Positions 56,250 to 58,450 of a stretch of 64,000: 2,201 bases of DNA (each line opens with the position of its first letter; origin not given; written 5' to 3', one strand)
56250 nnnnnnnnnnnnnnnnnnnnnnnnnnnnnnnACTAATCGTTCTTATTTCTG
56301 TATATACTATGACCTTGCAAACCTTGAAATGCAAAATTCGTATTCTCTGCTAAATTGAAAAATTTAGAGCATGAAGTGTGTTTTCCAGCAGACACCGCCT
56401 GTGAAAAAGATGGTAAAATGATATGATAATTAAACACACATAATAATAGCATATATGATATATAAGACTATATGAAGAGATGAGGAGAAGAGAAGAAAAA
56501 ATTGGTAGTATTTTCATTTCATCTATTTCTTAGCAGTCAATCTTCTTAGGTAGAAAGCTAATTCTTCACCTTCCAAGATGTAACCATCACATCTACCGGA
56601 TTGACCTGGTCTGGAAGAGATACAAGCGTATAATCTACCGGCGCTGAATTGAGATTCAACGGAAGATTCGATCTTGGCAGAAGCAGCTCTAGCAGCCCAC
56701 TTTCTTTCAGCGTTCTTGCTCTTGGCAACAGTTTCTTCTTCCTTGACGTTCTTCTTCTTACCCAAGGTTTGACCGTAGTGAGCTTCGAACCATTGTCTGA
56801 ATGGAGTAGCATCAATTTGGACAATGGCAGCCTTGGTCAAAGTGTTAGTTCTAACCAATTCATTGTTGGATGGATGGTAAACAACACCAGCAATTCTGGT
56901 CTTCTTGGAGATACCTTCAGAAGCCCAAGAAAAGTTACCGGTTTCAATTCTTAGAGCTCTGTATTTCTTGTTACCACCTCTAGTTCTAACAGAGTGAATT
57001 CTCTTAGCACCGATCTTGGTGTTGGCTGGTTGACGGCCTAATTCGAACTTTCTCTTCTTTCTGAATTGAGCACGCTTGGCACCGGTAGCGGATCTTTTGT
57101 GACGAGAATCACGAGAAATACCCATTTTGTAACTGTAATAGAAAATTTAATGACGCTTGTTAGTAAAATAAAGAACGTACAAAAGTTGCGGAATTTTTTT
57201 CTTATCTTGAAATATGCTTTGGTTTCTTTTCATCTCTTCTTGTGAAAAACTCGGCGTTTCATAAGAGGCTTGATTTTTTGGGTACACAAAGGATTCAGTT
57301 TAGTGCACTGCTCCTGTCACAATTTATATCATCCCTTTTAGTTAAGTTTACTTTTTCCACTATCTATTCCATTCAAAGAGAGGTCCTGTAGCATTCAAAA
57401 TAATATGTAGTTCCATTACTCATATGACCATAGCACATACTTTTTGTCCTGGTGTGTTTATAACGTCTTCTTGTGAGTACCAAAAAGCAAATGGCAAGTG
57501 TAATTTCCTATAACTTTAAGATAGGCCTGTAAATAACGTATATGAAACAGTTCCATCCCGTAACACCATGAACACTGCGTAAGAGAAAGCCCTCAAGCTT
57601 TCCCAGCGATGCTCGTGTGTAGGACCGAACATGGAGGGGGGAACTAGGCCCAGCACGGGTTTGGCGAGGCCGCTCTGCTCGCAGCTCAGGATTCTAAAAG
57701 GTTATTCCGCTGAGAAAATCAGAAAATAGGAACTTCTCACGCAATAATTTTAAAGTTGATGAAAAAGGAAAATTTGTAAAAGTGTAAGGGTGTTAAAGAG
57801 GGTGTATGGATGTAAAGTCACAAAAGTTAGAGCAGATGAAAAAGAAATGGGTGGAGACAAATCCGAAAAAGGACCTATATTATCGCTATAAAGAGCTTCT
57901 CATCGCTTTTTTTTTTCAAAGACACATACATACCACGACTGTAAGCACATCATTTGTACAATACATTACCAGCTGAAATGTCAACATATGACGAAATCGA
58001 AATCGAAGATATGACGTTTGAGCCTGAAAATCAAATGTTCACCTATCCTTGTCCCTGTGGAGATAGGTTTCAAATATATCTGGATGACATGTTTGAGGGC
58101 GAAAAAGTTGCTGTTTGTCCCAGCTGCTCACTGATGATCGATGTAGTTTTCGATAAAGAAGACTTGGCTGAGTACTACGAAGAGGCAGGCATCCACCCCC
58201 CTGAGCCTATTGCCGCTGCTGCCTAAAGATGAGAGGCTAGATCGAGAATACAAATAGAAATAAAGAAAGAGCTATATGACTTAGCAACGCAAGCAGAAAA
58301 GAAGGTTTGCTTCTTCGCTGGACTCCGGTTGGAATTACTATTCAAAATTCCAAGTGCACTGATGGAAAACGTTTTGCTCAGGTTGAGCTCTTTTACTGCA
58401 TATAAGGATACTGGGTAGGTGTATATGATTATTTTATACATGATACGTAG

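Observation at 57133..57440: Candidate unannotated 5'UTR intron immediately upstream of the RPS8A start codon (minus strand)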

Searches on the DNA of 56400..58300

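Call 54: search_rna_families(source=window, start=56400, end=58300, threshold=evalue, max_evalue=1)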
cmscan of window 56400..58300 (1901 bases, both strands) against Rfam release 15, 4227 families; matches with E-value up to 1: 0.
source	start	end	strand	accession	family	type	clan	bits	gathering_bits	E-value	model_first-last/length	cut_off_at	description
